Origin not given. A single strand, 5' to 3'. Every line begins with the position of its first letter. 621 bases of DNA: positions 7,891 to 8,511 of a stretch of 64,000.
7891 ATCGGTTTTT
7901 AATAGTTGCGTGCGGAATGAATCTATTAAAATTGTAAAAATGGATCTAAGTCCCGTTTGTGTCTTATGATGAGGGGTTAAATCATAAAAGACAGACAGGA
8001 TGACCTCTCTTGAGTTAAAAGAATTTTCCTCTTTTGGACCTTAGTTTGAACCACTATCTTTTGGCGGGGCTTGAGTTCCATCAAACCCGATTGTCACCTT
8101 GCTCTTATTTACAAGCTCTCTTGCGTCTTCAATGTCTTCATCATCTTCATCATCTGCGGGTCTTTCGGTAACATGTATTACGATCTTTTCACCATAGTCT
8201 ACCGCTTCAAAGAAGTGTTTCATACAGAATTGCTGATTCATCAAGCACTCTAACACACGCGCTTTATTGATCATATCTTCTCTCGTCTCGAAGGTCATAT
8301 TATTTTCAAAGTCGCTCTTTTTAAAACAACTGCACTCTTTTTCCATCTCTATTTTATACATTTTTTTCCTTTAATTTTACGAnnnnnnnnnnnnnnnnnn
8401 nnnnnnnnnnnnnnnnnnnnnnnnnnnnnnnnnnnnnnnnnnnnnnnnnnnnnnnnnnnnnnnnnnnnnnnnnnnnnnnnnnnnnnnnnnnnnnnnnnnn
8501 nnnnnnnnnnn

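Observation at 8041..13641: DabAB/DAC-type inorganic-carbon pump with an additional coupled membrane subunit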

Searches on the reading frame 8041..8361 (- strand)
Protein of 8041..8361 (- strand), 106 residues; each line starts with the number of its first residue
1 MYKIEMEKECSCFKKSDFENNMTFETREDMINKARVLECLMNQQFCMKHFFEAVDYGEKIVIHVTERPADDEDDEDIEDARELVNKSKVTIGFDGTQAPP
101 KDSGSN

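Call 3: search_protein_families(library=pfam, proteins=[window:8041-8361:-], max_evalue=0.01)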
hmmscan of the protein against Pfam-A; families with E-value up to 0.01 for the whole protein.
window:8041-8361:- (106 aa): 0 families

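Call 4: search_protein_families(library=ncbifam, proteins=[window:8041-8361:-], max_evalue=0.01)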
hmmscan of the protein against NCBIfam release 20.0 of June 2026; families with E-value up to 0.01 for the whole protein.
window:8041-8361:- (106 aa): 0 families

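Call 46: find_homologous_proteins(query=window:8041-8361:-, max_evalue=0.001)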
Query window:8041-8361:- (106 aa): 249 proteins with E <= 0.001 among 249 candidates; the best 120 are listed.
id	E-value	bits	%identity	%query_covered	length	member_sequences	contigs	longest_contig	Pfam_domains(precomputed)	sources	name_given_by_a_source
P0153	3.4e-65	234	100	100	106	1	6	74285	-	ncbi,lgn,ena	-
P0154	2.8e-54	199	83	100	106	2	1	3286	-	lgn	-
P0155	8.5e-54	198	84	100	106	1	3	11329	-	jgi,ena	jgi:hypothetical protein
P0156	9.7e-54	198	85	100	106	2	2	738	-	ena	-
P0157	1.9e-53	197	82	100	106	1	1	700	-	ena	-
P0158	3.3e-53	196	84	100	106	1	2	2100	-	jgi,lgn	jgi:hypothetical protein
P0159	4.2e-53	196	83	100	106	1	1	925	-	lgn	-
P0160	8.2e-53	195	82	100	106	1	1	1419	-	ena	-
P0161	1.1e-52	194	83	100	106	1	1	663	-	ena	-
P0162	1.6e-52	194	82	100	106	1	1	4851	-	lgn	-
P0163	1.6e-52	194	81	100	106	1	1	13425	-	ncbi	-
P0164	1.7e-52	194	81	100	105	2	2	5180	-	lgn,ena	-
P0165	1.7e-52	194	82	100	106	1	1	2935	-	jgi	jgi:hypothetical protein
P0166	1.8e-52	193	83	100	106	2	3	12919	-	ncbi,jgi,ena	jgi:hypothetical protein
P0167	2.5e-52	193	80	100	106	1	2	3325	-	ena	-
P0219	1.5e-47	178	75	100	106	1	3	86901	-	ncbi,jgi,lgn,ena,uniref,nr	ncbi:MAG: hypothetical protein KC427_04510 [Sulfurovum sp.]|uniref:hypothetical protein n=1 Tax=Sulf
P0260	4.4e-46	173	75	100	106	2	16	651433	-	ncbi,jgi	jgi:hypothetical protein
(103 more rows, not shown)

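Call 49: find_encoding_contigs(protein=P0260, flank=10000, max_places=4)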
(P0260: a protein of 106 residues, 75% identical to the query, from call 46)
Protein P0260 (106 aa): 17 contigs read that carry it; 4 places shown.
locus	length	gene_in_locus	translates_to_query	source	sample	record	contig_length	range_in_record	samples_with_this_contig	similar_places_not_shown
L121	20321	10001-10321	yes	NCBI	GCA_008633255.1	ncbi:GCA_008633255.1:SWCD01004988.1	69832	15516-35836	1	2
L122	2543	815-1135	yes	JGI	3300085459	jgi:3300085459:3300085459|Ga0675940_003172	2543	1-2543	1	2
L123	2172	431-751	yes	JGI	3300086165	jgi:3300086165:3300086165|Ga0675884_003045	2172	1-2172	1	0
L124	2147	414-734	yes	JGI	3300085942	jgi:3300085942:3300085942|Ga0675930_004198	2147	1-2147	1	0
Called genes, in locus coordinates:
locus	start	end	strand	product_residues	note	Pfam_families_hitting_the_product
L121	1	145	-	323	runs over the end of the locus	PF02492:cobW, PF07683:CobW_C (weak)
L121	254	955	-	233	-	PF01558:POR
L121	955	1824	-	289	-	PF02775:TPP_enzyme_C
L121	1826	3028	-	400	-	PF01855:POR_N, PF02780:Transketolase_C, PF17147:PFOR_II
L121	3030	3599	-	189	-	PF02552:CO_dh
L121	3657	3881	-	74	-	PF12837:Fer4_6 (faint), PF14697:Fer4_21, PF12838:Fer4_7 (weak)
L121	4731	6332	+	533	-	PF00662:Proton_antipo_N (weak), PF00361:Proton_antipo_M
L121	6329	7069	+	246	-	-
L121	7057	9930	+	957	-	PF10070:DabA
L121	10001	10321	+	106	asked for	-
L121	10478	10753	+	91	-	-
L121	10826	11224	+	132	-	-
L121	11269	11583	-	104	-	-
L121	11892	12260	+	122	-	-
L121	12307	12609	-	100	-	-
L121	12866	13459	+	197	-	-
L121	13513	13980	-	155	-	-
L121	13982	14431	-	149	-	-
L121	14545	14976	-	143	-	-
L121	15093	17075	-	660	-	PF04879:Molybdop_Fe4S4 (weak), PF00384:Molybdopterin, PF01568:Molydop_binding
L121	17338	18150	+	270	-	PF01226:Form_Nir_trans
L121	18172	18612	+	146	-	PF21291:CYNS_N, PF01381:HTH_3 (weak), PF02560:Cyanate_lyase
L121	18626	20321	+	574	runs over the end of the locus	PF00481:PP2C (faint), PF13672:PP2C_2, PF12330:Haspin_kinase (faint), PF14531:Kinase-like (faint), PF00069:Pkinase, PF07714:PK_Tyr_Ser-Thr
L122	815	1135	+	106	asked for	-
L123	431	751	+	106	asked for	-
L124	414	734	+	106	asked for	-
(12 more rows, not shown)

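Call 58: predict_structure(alignment_id=A2)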
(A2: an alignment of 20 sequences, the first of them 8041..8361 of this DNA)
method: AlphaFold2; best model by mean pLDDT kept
length: 106 residues; sequences in the alignment: 20
mean_pLDDT: 72.6   pTM: 0.51
mean pLDDT of the five models: 72.6, 72.0, 71.8, 71.1, 71.1
residues with pLDDT >= 90: 2; 70-90: 55; 50-70: 46; < 50: 3
segments of 3 or more residues with pLDDT < 50: none
pLDDT, mean of each block of 10 residues (from residue 1): 77 68 85 87 76 88 78 55 67 59 50
secondary structure, 60 per line:
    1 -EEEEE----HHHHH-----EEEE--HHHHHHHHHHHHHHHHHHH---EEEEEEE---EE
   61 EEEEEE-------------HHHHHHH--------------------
elements in order: E2-6 H11-15 E21-24 H27-45 E49-55 E59-66 H80-86

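Call 62: fold_search(model_id=the predicted structure, library=pdb)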
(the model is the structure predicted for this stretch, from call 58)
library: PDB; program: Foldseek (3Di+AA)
matches with E <= 10: 138; with E <= 0.001: 0
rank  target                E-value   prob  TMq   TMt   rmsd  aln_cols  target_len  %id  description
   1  1kh0_A                3.9e-01  0.25  0.28  0.38   5.9        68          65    6  Accurate Computer Base Design of a New Backbone Conformation in the Second Turn of Protein L (released 2002-01-23)
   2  3efc                  5.7e-01  0.25  0.31  0.14   5.0        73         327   19  Crystal Structure of YaeT periplasmic domain (released 2008-12-16)
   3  5wai_B                7.4e-01  0.20  0.35  0.14  12.9       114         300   14  Crystal Structure of a Suz12-Rbbp4-Jarid2-Aebp2 Heterotetrameric Complex (released 2018-03-14)
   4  6nq3_B                7.9e-01  0.14  0.31  0.14  10.4       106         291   14  Crystal Structure of a SUZ12-RBBP4-PHF19-JARID2 Heterotetrameric Complex (released 2020-01-29)
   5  6nq3_F                8.5e-01  0.25  0.37  0.16   8.8       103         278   13  Crystal Structure of a SUZ12-RBBP4-PHF19-JARID2 Heterotetrameric Complex (released 2020-01-29)
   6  1xf5_M                9.6e-01  0.35  0.36  0.51   4.9        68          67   13  Complex HCV core-Fab 19D9D6-Protein L mutant (H74C, Y64W)in space group P21212 (released 2005-05-31)
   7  2qcz_A                1.1e+00  0.18  0.30  0.14   4.6        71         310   18  Structure of N-terminal domain of E. Coli YaeT (released 2007-08-28)
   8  4gln_D                1.1e+00  0.10  0.18  0.26   9.7        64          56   12  Crystal Structure of Chemically Synthesized Heterochiral {D-Protein Antagonist plus VEGF-A} Protein Complex in space g (released 2012-09-05)
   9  2jwu_MODEL_1_A        1.2e+00  0.11  0.24  0.35   5.6        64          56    8  Solution NMR structures of two designed proteins with 88% sequence identity but different fold and function (released 2008-09-09)
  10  5d0q_F                1.4e+00  0.15  0.30  0.06   4.8        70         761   20  BamACDE complex, outer membrane beta-barrel assembly machinery (BAM) complex (released 2016-03-09)
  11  1k50_A                1.5e+00  0.16  0.32  0.46   5.2        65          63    9  A V49A Mutation Induces 3D Domain Swapping in the B1 Domain of Protein L from Peptostreptococcus magnus (released 2001-12-05)
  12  4m4w_M                1.7e+00  0.13  0.25  0.13   5.0        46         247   22  Mechanistic implications for the bacterial primosome assembly of the structure of a helicase-helicase loader complex (released 2013-09-25)
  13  9cx4_A                1.9e+00  0.10  0.28  0.12   6.3        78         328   15  Acinetobacter baumannii BamA POTRAs 1-4, space group P1 (released 2024-10-16)
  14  8vmi_T                2.0e+00  0.08  0.29  0.12  10.0       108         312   12  PRC2_AJ119-450 bound to H3K4me3 (released 2025-01-15)
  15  6jpp_MODEL_1_A        2.0e+00  0.06  0.27  0.26   7.9       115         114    8  Solution structure of ELMO1 RBD (released 2020-04-01)
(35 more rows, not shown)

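Call 75: find_encoding_contigs(protein=P0219, flank=10000, max_places=2)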
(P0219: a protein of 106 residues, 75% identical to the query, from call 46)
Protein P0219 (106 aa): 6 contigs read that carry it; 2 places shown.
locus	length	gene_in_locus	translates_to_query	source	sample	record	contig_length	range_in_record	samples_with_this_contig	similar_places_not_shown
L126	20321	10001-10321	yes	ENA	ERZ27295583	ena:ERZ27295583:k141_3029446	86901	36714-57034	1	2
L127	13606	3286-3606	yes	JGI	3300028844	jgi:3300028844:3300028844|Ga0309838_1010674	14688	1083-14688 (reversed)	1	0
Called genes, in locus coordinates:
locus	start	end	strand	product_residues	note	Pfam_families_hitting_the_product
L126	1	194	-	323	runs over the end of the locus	PF02492:cobW, PF07683:CobW_C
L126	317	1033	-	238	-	PF01558:POR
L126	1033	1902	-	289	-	PF02775:TPP_enzyme_C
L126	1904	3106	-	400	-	PF01855:POR_N, PF02780:Transketolase_C, PF17147:PFOR_II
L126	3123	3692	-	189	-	PF02552:CO_dh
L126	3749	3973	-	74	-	PF12837:Fer4_6 (faint), PF13237:Fer4_10 (weak), PF14697:Fer4_21, PF12838:Fer4_7 (weak)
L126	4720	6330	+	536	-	PF00662:Proton_antipo_N, PF00361:Proton_antipo_M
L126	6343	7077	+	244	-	-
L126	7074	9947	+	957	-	PF10070:DabA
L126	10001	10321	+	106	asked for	-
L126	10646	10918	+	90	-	-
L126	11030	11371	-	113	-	-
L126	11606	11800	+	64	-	-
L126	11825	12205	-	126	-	-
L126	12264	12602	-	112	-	-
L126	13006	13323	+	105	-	PF02617:ClpS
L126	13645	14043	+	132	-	PF01814:Hemerythrin (weak)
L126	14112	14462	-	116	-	-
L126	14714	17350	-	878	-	PF06309:Torsin (weak), PF00158:Sigma54_activat (faint), PF01057:Parvo_NS1 (faint), PF07724:AAA_2, PF05496:RuvB_N (weak), PF00004:AAA, PF20720:nSTAND3 (weak), PF01434:Peptidase_M41, +8 more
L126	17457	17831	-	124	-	PF21983:NikA-like (faint)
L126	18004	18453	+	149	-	-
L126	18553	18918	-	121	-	-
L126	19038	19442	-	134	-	PF01152:Bac_globin (weak)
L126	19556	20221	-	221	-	-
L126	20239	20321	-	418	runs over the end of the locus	PF05697:Trigger_N (weak), PF00254:FKBP_C, PF05698:Trigger_C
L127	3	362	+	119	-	?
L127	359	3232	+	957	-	PF10070:DabA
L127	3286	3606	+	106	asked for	-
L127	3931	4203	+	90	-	-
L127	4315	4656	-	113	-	-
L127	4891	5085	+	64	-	-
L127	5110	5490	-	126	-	-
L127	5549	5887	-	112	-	-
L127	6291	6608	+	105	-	PF02617:ClpS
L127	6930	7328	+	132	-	PF01814:Hemerythrin (weak)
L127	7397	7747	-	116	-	-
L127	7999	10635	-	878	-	PF06309:Torsin (weak), PF00158:Sigma54_activat (faint), PF01057:Parvo_NS1 (faint), PF07724:AAA_2, PF05496:RuvB_N (weak), PF00004:AAA, PF20720:nSTAND3 (weak), PF01434:Peptidase_M41, +8 more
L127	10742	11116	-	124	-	PF21983:NikA-like (faint)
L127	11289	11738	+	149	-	-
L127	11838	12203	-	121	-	-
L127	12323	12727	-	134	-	PF01152:Bac_globin (weak)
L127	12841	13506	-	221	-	-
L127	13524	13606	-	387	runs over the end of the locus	?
